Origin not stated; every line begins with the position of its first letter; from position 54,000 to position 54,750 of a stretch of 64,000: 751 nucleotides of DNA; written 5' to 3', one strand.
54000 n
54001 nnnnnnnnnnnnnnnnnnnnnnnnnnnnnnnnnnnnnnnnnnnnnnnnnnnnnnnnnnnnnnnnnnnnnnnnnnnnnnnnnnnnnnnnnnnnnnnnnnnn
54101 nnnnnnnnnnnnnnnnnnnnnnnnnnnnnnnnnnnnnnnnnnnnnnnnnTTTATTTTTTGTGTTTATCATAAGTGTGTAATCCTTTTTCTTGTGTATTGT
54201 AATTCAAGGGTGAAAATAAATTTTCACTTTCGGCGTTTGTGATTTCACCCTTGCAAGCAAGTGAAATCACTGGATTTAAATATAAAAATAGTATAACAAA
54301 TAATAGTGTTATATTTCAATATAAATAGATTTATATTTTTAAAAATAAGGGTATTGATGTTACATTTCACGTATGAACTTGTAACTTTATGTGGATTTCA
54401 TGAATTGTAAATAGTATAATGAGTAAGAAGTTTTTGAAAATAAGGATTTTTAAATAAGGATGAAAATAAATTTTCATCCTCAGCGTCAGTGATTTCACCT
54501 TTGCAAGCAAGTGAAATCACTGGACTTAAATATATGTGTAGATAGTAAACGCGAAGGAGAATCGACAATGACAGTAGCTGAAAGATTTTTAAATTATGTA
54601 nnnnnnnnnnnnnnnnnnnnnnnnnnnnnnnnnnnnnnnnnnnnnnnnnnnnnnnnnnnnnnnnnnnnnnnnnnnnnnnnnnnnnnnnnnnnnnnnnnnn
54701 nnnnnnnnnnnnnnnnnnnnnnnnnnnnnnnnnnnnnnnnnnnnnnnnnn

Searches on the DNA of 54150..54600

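Call 10: search_rna_families(source=window, start=54150, end=54600, threshold=evalue, max_evalue=10, show_alignments=2)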
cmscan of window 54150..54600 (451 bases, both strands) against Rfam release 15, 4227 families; matches with E-value up to 10: 10.
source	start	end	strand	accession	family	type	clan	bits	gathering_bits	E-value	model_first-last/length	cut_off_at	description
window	54232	54270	+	RF01080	UPD-PKib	Cis-reg;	-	21.8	39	0.15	1-32/32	no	Pseudoknot of upstream pseudoknot domain (UPD) of the 3'UTR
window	54193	54314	-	RF01774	rpsL_ricks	Cis-reg; leader;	-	21.4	60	5.1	1-131/131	no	Rickettsia rpsL leader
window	54448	54489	-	RF04255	MIR8001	Gene; miRNA;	-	21.3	90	0.15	1-67/67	no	MIR8001 microRNA precursor family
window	54200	54259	+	RF00937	mir-653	Gene; miRNA;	-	17.9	77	0.75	1-78/78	no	mir-653 microRNA precursor family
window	54449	54535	-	RF00515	PyrR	Cis-reg;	-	17.9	54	5.1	1-115/115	no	PyrR binding site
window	54169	54233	+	RF03614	mir-3431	Gene; miRNA;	-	15.5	100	2.5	1-86/86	no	mir-3431 microRNA precursor family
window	54169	54231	-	RF00179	GAIT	Cis-reg;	-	15.2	37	8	1-71/71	no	GAIT element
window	54458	54479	+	RF04336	Plastid-petD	Intron;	-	14.2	65.5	4.2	15-38/47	no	Plastid-petD group II-D5 intron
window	54457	54480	+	RF04356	Plastid-ndhA-ndhB-1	Intron;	CL00155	13.4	61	5.5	13-38/49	no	Plastid-ndhA-ndhB-1 group II-D5 intron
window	54451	54485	-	RF04097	MIR2630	Gene; miRNA;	-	12.6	144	6.6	1-229/229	no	MIR2630 microRNA precursor family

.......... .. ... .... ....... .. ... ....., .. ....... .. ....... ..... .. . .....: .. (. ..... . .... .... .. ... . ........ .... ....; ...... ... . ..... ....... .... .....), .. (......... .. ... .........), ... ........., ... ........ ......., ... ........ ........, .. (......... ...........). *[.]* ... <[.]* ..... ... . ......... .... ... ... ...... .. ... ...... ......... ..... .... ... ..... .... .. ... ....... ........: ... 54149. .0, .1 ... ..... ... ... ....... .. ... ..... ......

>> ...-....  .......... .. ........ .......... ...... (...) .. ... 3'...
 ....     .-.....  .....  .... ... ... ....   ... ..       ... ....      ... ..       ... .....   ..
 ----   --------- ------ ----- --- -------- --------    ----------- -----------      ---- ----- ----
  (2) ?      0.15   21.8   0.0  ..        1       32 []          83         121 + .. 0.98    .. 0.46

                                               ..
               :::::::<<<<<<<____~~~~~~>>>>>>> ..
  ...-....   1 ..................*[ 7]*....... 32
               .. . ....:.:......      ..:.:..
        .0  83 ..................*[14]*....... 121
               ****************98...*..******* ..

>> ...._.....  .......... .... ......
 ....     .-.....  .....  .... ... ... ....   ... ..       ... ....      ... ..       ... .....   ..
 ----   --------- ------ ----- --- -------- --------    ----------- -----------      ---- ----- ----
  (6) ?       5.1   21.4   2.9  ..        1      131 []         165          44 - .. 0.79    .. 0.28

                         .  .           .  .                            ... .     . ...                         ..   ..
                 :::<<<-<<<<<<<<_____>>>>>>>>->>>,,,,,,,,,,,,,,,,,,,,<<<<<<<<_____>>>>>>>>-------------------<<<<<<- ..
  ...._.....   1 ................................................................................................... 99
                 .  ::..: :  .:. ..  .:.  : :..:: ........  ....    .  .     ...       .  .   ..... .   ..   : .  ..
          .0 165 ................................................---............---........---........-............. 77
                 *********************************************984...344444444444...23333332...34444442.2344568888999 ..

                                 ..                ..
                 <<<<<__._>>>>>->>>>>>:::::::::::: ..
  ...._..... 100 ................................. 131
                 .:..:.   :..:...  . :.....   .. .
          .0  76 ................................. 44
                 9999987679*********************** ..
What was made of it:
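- On Any Rfam RNA family: Only chance-level hits appear at E up to 10 (call 10).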
